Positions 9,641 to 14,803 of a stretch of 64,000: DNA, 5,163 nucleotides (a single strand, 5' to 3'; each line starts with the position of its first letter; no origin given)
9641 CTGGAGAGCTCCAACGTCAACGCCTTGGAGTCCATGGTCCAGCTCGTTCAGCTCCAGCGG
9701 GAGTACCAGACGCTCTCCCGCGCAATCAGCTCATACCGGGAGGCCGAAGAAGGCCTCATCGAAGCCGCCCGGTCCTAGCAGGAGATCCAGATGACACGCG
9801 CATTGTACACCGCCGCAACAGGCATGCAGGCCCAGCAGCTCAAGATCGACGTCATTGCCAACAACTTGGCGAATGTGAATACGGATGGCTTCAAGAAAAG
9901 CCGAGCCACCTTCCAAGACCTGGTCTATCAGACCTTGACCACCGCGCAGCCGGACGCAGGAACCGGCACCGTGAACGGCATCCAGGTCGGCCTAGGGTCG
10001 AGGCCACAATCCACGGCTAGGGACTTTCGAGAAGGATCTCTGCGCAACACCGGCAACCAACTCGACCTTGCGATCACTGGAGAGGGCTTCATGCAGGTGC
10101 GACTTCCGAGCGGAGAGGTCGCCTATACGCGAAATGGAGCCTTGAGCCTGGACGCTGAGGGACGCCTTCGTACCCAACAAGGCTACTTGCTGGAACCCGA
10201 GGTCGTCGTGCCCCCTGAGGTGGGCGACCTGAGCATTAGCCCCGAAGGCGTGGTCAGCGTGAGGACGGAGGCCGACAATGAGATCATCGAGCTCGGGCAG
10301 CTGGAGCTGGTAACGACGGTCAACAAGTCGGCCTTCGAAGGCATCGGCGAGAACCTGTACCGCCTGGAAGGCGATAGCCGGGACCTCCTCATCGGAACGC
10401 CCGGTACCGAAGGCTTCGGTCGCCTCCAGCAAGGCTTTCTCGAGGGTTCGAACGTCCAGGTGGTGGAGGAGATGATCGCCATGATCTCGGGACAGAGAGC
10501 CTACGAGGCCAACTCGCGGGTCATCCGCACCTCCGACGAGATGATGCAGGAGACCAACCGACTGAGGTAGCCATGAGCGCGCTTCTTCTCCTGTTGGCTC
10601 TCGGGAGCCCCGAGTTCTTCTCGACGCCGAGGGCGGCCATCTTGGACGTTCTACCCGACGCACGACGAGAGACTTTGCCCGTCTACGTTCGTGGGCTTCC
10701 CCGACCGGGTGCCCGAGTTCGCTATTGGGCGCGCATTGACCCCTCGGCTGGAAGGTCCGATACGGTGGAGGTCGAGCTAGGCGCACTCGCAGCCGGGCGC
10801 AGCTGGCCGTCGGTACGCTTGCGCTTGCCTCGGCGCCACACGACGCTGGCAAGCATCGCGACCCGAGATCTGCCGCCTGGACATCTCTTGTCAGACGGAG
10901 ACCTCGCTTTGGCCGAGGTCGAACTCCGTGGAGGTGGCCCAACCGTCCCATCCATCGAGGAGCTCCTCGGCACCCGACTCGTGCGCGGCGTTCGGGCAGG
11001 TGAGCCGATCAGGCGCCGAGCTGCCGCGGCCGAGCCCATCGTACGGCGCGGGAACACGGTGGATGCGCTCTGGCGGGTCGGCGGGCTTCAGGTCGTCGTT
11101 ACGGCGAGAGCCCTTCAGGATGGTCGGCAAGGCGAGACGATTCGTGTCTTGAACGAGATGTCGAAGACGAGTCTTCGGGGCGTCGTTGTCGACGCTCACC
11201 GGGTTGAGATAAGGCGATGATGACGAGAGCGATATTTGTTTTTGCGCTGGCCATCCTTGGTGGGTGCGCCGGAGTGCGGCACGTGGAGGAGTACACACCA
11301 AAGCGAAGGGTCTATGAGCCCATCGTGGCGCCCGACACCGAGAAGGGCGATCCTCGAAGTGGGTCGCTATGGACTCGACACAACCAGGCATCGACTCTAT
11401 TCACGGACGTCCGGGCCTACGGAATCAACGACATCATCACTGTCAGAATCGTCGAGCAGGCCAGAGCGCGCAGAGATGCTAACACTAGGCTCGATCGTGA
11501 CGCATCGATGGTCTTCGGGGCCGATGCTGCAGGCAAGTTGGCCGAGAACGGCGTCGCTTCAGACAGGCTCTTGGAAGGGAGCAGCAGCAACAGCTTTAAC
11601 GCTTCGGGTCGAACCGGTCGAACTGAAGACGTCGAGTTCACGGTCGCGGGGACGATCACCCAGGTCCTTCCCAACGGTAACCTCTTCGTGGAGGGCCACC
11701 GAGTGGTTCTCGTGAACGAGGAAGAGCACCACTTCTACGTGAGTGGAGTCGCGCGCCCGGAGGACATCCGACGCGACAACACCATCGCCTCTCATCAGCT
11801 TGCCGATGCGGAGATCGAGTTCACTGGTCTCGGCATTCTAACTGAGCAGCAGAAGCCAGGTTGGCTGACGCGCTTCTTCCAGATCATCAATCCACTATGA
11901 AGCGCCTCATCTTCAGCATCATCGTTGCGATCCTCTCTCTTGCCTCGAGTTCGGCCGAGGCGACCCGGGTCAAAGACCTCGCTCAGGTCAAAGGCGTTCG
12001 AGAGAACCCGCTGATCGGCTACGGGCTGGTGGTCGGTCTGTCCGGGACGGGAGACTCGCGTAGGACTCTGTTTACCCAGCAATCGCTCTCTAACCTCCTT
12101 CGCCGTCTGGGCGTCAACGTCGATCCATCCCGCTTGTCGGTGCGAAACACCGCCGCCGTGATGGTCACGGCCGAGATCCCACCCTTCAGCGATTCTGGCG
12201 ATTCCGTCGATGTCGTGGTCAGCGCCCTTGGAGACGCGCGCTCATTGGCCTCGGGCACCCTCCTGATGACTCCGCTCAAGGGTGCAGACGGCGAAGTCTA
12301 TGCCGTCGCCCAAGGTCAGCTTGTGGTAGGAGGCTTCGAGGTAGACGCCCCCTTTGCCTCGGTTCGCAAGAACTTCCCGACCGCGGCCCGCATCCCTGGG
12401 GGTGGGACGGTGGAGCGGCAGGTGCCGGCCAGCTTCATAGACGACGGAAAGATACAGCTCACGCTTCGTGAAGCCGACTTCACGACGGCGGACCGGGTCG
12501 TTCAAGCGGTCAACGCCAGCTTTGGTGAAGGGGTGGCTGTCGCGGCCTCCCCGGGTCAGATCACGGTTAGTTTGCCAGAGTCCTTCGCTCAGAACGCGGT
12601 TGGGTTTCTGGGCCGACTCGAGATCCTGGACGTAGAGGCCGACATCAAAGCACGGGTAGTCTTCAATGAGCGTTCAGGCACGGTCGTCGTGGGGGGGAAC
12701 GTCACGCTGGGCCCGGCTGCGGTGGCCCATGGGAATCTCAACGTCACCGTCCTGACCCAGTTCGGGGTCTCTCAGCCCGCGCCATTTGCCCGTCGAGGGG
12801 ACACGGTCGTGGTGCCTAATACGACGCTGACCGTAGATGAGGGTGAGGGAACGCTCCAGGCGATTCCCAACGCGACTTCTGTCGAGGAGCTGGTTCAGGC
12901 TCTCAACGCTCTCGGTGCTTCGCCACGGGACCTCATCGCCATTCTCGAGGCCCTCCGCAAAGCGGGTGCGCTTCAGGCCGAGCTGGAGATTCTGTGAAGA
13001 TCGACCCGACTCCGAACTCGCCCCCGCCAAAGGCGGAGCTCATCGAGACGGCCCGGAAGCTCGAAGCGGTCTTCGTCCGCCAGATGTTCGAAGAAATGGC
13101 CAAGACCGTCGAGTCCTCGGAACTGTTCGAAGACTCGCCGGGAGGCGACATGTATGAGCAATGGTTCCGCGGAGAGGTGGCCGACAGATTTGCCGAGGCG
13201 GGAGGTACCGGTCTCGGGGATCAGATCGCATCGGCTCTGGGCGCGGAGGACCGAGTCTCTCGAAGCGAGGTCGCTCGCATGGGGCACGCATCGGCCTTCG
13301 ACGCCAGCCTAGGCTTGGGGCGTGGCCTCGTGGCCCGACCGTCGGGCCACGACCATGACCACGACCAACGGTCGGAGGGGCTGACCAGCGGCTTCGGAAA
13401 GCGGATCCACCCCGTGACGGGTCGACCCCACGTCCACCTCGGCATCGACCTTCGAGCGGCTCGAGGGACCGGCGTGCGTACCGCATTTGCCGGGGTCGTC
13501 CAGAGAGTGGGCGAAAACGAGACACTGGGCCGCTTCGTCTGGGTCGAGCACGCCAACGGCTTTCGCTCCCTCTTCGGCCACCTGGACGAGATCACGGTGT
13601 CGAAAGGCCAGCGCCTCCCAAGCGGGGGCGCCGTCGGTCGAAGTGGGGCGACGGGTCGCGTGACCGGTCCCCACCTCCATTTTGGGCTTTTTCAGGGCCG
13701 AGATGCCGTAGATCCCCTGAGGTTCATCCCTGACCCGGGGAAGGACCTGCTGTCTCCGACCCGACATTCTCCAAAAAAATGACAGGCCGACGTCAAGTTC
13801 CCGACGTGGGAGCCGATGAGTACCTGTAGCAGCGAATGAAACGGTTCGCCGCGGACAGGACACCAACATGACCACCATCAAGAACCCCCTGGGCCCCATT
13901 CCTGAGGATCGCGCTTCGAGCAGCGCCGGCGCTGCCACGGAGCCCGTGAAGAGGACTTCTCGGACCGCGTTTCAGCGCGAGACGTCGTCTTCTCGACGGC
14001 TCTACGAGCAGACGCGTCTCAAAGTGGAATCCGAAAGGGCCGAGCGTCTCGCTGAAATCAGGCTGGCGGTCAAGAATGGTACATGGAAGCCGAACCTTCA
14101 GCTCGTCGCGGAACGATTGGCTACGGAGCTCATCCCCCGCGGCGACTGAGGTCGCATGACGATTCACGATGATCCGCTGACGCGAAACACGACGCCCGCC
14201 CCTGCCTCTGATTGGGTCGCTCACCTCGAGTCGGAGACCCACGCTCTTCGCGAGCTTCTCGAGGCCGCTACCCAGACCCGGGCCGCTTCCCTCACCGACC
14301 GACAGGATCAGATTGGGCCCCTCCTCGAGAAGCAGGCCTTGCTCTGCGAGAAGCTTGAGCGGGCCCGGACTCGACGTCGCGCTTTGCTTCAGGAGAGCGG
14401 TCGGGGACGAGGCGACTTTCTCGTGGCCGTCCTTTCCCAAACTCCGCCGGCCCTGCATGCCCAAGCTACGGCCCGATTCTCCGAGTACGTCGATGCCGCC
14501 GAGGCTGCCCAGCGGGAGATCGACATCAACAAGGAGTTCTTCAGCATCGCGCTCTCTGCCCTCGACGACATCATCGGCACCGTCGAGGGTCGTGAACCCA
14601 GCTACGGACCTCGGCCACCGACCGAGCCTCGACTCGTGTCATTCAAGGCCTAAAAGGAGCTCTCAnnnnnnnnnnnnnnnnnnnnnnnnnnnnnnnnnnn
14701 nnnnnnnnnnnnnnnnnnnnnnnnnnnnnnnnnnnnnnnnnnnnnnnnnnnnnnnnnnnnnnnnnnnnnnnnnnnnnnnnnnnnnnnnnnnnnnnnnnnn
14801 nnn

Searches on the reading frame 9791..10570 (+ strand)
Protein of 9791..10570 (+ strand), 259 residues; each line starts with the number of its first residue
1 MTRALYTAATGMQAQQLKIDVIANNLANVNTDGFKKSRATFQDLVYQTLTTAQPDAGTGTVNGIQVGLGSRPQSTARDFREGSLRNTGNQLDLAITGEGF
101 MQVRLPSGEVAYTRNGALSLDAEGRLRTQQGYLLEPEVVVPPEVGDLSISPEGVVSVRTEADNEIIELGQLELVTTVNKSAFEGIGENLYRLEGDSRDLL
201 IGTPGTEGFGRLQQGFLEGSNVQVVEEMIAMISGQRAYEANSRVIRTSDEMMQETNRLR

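Call 45: search_protein_families(library=pfam, proteins=[window:9791-10570:+], max_evalue=0.001)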
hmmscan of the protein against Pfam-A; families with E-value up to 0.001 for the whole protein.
window:9791-10570:+ (259 aa): 3 families
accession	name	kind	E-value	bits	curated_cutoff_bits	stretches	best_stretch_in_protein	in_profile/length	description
PF06429.18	Flg_bbr_C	-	2.1e-22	78.8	23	1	213-258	1-46/46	Flagellar basal body rod FlgEFG protein C-terminal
PF22692.1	LlgE_F_G_D1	-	3.6e-22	78.7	27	1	94-157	1-64/64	Flagellar hook protein FlgE/F/G D1 domain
PF00460.25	Flg_bb_rod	-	1.2e-13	51.1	20.7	1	5-35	1-31/31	Flagella basal body rod protein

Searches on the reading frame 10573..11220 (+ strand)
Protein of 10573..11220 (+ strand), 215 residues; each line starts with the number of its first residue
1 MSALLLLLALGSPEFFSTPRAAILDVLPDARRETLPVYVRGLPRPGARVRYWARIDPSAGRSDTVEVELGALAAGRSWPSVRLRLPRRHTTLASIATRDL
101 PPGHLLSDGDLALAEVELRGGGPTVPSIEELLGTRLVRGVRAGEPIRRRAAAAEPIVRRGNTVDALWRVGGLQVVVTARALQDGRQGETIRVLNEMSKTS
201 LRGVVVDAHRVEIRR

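Call 45: search_protein_families(library=pfam, proteins=[window:10573-11220:+], max_evalue=0.001)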
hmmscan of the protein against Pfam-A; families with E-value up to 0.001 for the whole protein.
window:10573-11220:+ (215 aa): 2 families
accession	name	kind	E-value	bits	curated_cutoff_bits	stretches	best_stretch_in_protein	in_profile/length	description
PF13144.11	ChapFlgA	-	6.4e-24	84.8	23.8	1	95-213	5-122/122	Chaperone for flagella basal body P-ring formation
PF08666.17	SAF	-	5.4e-09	36.9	21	1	95-147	5-58/63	SAF domain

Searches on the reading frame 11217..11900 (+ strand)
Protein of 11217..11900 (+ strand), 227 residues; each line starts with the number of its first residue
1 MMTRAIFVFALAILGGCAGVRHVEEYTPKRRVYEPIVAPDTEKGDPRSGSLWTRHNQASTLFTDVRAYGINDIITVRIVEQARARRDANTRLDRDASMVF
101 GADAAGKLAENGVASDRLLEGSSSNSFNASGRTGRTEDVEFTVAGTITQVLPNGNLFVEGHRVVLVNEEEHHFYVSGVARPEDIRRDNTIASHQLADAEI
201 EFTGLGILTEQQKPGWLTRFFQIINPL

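Call 45: search_protein_families(library=pfam, proteins=[window:11217-11900:+], max_evalue=0.001)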
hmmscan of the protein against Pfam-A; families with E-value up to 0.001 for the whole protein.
window:11217-11900:+ (227 aa): 1 family
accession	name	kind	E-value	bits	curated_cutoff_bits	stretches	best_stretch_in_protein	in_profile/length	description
PF02107.21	FlgH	-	3.4e-53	180.2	27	1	46-226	2-172/172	Flagellar L-ring protein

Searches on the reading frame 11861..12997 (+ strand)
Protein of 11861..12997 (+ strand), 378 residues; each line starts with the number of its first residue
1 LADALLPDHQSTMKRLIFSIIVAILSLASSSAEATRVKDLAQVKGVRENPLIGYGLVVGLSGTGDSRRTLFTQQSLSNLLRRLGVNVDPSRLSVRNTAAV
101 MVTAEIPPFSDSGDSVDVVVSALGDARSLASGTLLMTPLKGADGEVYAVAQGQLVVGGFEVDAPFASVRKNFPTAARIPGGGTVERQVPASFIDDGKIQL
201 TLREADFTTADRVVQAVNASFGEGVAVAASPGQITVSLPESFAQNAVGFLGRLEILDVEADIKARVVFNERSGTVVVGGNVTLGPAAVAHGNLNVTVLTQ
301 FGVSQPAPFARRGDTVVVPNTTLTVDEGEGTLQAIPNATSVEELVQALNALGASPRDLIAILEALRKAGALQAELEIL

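Call 46: search_protein_families(library=pfam, proteins=[window:11861-12997:+], max_evalue=0.001)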
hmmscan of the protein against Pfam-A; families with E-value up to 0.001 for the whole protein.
window:11861-12997:+ (378 aa): 1 family
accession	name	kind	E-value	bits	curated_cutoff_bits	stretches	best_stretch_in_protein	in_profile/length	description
PF02119.21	FlgI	-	2.7e-135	451.1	25.3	1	36-377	1-343/343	Flagellar P-ring protein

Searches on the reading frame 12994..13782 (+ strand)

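Call 46: search_protein_families(library=pfam, proteins=[window:12994-13782:+], max_evalue=0.001)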
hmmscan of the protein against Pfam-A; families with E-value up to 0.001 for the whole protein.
window:12994-13782:+ (262 aa): 2 families
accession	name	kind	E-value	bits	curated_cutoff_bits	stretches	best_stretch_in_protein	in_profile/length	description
PF01551.29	Peptidase_M23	-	5.7e-26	91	28.7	1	147-241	2-96/96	Peptidase family M23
PF10135.14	Rod-binding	-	9.4e-08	32.9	25.1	1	34-79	2-49/51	Rod binding protein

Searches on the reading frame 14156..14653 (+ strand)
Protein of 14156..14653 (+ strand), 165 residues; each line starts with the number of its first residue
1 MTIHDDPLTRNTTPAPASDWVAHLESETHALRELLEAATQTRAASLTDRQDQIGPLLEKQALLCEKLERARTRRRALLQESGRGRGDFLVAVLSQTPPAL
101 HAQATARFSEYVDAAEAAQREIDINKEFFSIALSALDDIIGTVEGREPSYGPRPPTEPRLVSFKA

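Call 93: search_protein_families(library=pfam, proteins=[window:14156-14653:+], max_evalue=0.001)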
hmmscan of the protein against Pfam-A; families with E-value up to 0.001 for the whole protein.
window:14156-14653:+ (165 aa): 1 family
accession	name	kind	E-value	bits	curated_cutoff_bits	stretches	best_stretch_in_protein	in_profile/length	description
PF05130.17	FlgN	-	1.4e-06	29.2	30.5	1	23-143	9-129/147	FlgN protein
